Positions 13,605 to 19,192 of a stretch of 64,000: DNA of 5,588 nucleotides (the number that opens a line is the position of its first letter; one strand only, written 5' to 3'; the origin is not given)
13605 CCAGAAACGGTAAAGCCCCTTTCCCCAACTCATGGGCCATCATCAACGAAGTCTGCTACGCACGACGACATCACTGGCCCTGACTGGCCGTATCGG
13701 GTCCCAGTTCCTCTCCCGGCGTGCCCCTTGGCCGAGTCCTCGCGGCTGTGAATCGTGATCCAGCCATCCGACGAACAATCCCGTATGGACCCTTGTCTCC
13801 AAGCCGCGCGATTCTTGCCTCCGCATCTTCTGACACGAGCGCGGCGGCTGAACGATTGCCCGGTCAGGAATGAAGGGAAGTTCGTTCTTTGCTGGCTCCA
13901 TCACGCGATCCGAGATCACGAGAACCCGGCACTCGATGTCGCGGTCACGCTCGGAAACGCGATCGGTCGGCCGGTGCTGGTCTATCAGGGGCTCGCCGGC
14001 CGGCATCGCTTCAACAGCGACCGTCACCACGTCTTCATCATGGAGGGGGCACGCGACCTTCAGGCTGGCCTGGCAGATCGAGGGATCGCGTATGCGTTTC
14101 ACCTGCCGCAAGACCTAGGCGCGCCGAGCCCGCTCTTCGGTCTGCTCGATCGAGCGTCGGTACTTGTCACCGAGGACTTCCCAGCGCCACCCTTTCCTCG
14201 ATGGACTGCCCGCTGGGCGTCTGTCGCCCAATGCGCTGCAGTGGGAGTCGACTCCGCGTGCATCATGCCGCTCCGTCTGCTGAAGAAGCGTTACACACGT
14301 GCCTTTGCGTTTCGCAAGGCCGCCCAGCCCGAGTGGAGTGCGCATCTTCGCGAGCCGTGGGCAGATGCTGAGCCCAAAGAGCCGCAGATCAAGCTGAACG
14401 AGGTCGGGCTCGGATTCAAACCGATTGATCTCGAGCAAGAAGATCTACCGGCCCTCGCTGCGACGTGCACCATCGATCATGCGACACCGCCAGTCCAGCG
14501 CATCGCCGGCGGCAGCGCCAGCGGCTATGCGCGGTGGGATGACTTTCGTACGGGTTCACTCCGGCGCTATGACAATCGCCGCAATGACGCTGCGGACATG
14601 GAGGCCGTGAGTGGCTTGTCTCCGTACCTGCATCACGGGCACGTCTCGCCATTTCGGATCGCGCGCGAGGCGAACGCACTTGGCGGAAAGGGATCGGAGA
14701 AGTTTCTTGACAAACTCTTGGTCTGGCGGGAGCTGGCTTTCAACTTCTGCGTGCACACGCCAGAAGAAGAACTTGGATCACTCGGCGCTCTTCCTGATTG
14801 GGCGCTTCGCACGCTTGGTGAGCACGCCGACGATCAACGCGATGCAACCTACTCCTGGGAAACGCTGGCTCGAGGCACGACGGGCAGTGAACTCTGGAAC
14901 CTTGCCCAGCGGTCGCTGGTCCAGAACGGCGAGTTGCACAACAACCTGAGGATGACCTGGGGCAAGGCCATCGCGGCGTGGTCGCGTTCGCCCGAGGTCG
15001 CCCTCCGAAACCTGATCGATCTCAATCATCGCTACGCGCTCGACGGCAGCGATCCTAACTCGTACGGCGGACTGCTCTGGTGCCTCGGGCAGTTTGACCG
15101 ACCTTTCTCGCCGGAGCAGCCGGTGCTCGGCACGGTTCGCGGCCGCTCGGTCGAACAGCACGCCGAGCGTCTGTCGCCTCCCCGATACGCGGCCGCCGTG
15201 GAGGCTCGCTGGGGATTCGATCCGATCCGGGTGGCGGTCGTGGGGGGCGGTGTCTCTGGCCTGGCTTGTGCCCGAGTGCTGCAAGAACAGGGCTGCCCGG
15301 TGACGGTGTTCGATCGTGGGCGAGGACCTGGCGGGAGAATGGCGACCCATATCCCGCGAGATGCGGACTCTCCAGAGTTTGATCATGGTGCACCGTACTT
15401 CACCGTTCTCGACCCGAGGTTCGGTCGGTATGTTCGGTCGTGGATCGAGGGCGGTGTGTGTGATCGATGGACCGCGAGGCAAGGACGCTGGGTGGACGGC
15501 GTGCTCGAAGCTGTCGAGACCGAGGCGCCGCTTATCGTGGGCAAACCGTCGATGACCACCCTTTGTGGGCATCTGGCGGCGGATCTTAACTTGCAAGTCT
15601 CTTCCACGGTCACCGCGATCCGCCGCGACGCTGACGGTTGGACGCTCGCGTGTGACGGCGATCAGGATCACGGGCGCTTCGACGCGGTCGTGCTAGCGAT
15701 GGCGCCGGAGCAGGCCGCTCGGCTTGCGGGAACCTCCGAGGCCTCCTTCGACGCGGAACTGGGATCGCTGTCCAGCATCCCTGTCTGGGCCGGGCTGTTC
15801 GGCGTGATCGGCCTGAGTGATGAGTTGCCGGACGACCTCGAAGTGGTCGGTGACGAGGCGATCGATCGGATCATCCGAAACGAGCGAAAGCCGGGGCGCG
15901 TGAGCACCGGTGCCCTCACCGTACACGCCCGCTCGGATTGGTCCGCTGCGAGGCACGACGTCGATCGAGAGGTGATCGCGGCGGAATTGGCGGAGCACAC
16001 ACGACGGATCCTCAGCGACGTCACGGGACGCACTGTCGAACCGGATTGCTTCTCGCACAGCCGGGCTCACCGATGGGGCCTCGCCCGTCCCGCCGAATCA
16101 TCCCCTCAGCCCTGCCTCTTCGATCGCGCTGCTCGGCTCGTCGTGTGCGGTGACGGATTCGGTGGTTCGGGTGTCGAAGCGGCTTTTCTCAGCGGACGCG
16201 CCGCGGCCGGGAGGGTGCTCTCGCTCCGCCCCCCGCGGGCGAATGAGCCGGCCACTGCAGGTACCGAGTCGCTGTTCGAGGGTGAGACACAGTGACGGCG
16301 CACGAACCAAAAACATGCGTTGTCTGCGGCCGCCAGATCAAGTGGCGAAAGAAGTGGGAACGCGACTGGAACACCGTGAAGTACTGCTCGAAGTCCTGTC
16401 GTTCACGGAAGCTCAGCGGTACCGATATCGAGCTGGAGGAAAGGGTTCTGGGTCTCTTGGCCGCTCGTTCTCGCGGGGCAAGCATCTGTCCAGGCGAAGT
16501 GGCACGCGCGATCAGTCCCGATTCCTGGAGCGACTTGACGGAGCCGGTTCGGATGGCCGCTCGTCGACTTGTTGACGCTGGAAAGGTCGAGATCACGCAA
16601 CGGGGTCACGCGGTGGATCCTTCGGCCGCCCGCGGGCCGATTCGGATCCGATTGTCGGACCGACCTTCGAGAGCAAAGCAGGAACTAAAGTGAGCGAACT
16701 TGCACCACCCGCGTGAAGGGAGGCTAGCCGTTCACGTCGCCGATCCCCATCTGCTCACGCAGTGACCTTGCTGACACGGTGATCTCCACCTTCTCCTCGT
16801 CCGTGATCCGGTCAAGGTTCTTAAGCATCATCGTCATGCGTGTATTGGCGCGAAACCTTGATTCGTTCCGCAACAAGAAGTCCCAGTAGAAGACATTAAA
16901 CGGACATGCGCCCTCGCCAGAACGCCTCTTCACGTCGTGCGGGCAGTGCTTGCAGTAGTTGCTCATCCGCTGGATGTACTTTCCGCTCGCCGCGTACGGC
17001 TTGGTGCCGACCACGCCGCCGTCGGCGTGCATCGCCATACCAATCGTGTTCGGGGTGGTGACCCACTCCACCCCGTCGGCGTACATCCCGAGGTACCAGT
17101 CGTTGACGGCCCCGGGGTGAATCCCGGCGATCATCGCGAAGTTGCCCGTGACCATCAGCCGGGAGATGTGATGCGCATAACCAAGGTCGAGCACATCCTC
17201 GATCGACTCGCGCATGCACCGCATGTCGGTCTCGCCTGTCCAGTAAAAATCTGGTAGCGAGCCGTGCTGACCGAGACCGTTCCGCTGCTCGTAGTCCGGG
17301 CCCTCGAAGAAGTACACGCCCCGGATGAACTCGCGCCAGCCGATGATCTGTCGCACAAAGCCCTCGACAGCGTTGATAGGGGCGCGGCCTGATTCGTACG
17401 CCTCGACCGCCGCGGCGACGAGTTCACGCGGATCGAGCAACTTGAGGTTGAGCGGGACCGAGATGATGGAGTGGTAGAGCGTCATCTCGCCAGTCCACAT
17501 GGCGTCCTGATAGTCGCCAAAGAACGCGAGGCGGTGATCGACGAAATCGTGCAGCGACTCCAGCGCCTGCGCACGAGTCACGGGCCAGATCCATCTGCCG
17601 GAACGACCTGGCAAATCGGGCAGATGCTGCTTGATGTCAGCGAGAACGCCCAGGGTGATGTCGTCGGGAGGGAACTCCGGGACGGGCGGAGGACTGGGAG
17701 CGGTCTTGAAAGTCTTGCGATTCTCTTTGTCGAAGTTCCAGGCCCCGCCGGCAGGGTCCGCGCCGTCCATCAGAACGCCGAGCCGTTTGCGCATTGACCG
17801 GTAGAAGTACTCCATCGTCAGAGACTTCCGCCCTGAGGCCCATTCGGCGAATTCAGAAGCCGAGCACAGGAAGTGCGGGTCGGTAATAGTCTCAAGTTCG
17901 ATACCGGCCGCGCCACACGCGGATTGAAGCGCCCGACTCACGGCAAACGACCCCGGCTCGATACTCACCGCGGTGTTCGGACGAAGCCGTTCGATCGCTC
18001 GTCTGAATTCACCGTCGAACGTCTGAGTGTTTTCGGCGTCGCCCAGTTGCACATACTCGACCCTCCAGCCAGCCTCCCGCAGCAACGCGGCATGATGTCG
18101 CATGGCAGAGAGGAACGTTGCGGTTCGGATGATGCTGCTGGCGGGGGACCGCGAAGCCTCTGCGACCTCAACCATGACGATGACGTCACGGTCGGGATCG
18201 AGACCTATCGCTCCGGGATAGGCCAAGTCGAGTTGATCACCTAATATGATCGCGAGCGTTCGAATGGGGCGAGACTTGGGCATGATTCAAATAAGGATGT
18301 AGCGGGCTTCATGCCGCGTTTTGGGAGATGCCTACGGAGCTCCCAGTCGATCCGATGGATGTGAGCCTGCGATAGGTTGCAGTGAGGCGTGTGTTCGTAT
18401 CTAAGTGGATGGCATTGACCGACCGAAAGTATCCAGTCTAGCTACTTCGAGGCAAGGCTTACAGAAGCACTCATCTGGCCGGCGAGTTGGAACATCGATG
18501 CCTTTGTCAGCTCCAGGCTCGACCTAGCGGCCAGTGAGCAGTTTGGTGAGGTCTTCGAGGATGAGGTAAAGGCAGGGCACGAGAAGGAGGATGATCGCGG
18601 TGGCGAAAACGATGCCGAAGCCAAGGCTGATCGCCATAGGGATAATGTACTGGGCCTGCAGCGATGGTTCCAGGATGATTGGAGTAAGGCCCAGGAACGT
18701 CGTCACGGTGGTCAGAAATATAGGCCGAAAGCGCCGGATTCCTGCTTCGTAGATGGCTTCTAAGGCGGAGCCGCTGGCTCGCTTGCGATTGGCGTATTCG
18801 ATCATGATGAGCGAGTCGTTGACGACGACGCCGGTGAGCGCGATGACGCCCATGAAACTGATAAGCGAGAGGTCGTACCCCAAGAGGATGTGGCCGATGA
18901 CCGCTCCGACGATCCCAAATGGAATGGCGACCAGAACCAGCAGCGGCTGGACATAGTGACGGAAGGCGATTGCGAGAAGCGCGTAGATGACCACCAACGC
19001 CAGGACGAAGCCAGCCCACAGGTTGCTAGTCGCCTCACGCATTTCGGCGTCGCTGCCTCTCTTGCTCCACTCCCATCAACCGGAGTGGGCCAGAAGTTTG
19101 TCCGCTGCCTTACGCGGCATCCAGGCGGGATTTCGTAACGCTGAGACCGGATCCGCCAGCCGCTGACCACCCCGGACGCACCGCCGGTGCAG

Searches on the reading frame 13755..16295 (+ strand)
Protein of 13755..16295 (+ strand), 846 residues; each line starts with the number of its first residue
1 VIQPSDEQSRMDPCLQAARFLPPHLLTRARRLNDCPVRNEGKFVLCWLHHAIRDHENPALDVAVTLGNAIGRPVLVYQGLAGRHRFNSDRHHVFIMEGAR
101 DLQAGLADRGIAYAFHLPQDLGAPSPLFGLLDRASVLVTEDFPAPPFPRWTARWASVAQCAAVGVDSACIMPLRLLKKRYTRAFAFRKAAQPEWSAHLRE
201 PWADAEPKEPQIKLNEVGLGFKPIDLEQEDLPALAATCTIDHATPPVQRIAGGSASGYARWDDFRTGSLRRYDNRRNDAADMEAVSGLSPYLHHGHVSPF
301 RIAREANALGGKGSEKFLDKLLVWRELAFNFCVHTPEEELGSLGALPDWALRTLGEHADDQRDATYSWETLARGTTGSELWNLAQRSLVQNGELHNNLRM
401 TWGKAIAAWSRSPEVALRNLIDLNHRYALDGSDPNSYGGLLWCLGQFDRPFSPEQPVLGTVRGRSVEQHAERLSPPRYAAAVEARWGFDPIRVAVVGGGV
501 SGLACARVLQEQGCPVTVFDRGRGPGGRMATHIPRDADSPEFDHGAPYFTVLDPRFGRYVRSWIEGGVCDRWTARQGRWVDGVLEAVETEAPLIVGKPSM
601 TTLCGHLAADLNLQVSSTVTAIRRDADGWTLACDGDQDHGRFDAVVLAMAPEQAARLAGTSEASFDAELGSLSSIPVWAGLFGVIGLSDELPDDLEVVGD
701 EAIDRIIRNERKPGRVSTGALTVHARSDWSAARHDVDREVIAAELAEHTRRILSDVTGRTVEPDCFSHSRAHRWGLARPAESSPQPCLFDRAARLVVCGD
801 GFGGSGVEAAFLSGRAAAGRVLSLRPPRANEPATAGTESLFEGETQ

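Call 11: search_protein_families(library=pfam, proteins=[window:13755-16295:+], max_evalue=0.001)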
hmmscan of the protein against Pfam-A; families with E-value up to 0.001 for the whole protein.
window:13755-16295:+ (846 aa): 8 families
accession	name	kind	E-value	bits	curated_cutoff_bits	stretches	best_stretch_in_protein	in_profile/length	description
PF01593.30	Amino_oxidase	-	1.2e-16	61.5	19.8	2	591-822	194-443/443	Flavin containing amine oxidoreductase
PF13450.12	NAD_binding_8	-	6.1e-14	52.5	21.9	1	495-560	1-65/68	NAD(P)-binding Rossmann-like domain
PF01266.30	DAO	-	6.1e-11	42.9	27.9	1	492-527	1-37/353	FAD dependent oxidoreductase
PF07992.20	Pyr_redox_2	-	8.7e-08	32.4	26.1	2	492-531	2-42/291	Pyridine nucleotide-disulphide oxidoreductase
PF13454.12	NAD_binding_9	-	9.3e-06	26.1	21.8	0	613-649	116-152/155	FAD-NAD(P)-binding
PF00070.33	Pyr_redox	-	2e-05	25.4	22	1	492-525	1-34/82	Pyridine nucleotide-disulphide oxidoreductase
PF00875.24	DNA_photolyase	-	4.7e-05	23.8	26.6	1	44-115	1-71/164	DNA photolyase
PF03486.20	HI0933_like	-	0.00046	20.2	50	0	492-529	2-39/244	HI0933-like protein Rossmann domain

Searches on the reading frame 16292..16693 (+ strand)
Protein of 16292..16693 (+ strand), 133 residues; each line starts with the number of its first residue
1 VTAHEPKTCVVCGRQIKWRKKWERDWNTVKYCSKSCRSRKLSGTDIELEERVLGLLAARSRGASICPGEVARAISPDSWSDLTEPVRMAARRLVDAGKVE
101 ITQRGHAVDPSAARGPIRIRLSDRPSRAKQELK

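Call 84: search_protein_families(library=pfam, proteins=[window:16292-16693:+], max_evalue=0.01)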
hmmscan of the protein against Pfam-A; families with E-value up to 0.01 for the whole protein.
window:16292-16693:+ (133 aa): 2 families
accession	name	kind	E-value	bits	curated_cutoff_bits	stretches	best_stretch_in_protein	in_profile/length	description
PF11625.14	DUF3253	-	4.4e-26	91.4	22.1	1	47-121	3-80/81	Protein of unknown function (DUF3253)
PF10013.15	DUF2256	-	1.9e-15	57.2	25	1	6-38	7-39/40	Uncharacterized protein conserved in bacteria (DUF2256)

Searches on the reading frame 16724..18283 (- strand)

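Call 11: search_protein_families(library=pfam, proteins=[window:16724-18283:-], max_evalue=0.001)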
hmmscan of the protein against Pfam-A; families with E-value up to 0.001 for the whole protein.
window:16724-18283:- (519 aa): 1 family
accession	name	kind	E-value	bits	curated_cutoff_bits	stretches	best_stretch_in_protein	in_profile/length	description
PF04244.19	DPRP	-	2e-65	221.2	22.1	1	12-229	2-220/224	Deoxyribodipyrimidine photo-lyase-related protein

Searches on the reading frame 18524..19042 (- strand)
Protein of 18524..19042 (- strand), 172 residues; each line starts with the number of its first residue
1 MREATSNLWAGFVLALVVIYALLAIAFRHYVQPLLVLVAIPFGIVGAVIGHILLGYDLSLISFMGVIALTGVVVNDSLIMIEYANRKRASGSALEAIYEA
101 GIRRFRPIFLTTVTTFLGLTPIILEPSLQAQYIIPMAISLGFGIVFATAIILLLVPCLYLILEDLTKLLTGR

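Call 11: search_protein_families(library=pfam, proteins=[window:18524-19042:-], max_evalue=0.001)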
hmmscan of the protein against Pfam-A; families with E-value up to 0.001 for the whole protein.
window:18524-19042:- (172 aa): 1 family
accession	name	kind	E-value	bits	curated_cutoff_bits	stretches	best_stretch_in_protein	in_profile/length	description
PF00873.25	ACR_tran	-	1.9e-34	119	28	1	2-162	858-1020/1021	AcrB/AcrD/AcrF family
